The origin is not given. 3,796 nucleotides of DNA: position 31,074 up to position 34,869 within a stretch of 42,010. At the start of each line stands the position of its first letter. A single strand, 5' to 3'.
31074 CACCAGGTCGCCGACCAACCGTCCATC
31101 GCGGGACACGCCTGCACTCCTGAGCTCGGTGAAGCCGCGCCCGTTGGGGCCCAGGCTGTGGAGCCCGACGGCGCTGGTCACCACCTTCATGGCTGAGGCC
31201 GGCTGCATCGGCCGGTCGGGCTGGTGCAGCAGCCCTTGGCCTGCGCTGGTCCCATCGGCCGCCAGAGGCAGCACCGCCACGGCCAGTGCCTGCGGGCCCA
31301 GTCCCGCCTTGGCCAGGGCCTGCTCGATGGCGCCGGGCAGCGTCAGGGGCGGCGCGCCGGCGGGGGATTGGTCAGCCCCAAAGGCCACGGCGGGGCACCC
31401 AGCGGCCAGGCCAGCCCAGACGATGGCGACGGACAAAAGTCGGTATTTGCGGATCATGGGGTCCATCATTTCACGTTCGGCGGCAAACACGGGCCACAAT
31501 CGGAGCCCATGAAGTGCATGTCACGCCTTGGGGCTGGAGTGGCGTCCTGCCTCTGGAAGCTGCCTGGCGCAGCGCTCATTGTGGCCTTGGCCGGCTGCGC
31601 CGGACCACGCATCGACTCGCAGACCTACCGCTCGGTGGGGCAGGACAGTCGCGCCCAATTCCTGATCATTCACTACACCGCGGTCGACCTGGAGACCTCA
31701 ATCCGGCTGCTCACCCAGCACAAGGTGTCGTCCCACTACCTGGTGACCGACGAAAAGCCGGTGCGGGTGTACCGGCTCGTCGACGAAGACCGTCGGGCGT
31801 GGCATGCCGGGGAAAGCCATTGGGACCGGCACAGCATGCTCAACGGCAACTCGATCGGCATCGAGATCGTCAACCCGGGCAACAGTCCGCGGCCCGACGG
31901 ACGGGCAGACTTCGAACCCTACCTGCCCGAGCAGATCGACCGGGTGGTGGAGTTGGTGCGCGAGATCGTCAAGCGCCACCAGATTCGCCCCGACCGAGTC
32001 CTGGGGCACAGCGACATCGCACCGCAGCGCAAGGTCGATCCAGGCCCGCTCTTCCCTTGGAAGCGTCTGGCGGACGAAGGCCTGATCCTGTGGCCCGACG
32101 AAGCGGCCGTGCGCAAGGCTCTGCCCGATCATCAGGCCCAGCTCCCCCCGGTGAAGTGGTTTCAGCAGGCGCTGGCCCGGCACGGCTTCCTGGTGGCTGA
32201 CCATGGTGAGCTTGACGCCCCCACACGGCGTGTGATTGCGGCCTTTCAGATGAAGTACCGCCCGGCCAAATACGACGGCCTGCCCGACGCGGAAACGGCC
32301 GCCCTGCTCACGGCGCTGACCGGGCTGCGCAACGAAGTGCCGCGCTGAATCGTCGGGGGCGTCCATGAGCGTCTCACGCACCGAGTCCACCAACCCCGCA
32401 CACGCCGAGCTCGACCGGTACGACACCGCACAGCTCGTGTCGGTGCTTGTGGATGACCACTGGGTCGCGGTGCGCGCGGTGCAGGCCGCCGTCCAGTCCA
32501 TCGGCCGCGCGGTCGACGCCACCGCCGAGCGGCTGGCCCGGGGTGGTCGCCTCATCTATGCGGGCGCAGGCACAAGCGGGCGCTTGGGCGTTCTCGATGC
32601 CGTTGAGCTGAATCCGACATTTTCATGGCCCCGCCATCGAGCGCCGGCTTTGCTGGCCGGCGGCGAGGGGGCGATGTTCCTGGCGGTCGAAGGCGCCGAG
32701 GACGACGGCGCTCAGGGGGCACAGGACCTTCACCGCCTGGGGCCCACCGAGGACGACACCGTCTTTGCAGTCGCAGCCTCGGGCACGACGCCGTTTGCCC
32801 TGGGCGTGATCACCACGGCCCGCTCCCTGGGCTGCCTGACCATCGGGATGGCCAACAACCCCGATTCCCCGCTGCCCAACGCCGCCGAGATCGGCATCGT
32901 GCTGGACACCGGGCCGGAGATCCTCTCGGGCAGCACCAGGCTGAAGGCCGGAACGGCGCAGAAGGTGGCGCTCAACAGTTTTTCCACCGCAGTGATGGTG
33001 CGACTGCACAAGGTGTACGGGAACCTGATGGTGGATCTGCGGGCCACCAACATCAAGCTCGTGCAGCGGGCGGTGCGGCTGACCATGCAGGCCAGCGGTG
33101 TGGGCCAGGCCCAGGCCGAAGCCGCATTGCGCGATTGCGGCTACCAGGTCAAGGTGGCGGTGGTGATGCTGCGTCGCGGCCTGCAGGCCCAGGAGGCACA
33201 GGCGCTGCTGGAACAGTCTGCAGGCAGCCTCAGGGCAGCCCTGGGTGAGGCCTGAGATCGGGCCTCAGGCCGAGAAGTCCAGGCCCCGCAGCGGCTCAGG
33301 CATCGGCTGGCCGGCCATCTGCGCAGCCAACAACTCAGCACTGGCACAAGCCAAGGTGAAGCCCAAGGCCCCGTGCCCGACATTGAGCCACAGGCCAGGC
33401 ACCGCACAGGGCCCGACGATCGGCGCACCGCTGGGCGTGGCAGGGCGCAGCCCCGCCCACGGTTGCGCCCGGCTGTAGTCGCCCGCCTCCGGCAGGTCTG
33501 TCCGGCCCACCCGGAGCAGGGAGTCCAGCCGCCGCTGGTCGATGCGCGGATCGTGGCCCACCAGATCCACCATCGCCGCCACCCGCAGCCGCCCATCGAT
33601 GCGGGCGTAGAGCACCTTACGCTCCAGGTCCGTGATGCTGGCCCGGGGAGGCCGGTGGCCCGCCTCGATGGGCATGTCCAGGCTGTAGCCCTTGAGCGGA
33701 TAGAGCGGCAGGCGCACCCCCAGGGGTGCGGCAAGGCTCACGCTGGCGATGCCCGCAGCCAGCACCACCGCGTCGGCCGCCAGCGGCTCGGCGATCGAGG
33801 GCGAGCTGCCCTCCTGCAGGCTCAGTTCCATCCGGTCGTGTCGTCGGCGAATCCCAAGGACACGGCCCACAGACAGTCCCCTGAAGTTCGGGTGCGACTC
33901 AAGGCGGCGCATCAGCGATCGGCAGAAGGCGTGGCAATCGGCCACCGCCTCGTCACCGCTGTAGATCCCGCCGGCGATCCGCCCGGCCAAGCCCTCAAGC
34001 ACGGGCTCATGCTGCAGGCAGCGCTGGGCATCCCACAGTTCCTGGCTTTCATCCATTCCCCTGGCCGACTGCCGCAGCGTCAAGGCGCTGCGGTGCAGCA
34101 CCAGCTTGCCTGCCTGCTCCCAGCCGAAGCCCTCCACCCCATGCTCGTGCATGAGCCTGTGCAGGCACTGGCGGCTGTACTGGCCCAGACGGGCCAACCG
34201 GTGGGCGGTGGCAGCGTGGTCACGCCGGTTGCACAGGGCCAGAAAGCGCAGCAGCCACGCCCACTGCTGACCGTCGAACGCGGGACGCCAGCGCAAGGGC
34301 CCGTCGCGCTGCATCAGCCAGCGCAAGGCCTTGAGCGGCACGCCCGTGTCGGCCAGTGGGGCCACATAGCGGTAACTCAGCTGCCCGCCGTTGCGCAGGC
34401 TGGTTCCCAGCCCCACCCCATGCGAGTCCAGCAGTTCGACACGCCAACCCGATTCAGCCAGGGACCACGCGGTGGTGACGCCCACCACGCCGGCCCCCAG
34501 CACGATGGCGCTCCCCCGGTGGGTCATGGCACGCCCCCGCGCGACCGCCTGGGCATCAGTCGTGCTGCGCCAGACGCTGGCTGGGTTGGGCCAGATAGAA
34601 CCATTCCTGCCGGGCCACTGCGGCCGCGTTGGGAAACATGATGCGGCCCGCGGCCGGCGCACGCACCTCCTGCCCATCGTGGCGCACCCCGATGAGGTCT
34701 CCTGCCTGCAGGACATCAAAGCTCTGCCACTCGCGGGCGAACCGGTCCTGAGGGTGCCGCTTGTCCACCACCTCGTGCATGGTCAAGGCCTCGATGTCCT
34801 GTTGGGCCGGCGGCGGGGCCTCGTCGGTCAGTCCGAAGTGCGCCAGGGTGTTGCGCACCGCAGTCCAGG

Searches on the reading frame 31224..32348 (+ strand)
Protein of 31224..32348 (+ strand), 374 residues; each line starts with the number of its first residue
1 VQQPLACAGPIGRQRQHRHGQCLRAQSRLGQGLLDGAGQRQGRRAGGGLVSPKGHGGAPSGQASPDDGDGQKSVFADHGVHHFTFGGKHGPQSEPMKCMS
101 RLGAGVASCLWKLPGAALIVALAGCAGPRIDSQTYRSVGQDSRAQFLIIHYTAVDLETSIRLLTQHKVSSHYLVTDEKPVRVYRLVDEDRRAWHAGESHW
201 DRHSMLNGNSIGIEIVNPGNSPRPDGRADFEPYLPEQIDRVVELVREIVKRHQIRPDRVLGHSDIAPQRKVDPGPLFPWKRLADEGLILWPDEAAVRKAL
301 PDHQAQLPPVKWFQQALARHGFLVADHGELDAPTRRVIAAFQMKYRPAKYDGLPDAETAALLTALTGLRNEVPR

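Call 8: search_protein_families(library=pfam, proteins=[window:31224-32348:+], max_evalue=0.001)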
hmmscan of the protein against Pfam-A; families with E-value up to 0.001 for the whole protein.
window:31224-32348:+ (374 aa): 2 families
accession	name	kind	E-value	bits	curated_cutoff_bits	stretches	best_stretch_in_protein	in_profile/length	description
PF01510.30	Amidase_2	-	2e-30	106.2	26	1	142-275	3-131/131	N-acetylmuramoyl-L-alanine amidase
PF01471.23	PG_binding_1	-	2.5e-08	34.4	23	1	308-362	3-57/57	Putative peptidoglycan binding domain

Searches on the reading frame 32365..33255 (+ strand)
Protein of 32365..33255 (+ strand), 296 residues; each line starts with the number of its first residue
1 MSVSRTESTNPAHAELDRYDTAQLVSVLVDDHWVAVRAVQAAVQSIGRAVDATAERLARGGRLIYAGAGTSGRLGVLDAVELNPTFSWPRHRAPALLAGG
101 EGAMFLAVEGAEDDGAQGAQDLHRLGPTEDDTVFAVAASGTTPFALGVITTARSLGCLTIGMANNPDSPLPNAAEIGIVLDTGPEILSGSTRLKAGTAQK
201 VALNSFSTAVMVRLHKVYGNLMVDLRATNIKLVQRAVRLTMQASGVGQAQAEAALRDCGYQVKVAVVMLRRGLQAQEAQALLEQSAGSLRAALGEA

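Call 8: search_protein_families(library=pfam, proteins=[window:32365-33255:+], max_evalue=0.001)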
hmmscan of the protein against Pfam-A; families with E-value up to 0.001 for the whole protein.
window:32365-33255:+ (296 aa): 4 families
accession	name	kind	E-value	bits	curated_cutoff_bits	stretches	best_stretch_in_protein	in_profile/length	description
PF22645.1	GKRP_SIS_N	-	1.6e-16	60.5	27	1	48-150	4-110/113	Glucokinase regulatory protein N-terminal SIS domain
PF20741.3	GKRP-like_C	-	1.6e-07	32.3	27.7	1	220-261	2-43/100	C-terminal lid domain of glucokinase regulatory protein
PF01380.27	SIS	-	1.8e-06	28.2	25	1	128-206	52-128/131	SIS domain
PF13580.11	SIS_2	-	3.8e-05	24.2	27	1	39-163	14-137/138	SIS domain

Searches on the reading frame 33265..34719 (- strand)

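Call 53: search_protein_families(library=pfam, proteins=[window:33265-34719:-], max_evalue=0.001)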
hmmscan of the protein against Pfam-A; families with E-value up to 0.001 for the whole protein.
window:33265-34719:- (484 aa): 2 families
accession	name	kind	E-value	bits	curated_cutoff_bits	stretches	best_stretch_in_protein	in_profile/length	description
PF01266.30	DAO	-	2.1e-57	195.7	27.9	1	71-466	2-352/353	FAD dependent oxidoreductase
PF13450.12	NAD_binding_8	-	0.00037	21.2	21.9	0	73-102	1-30/68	NAD(P)-binding Rossmann-like domain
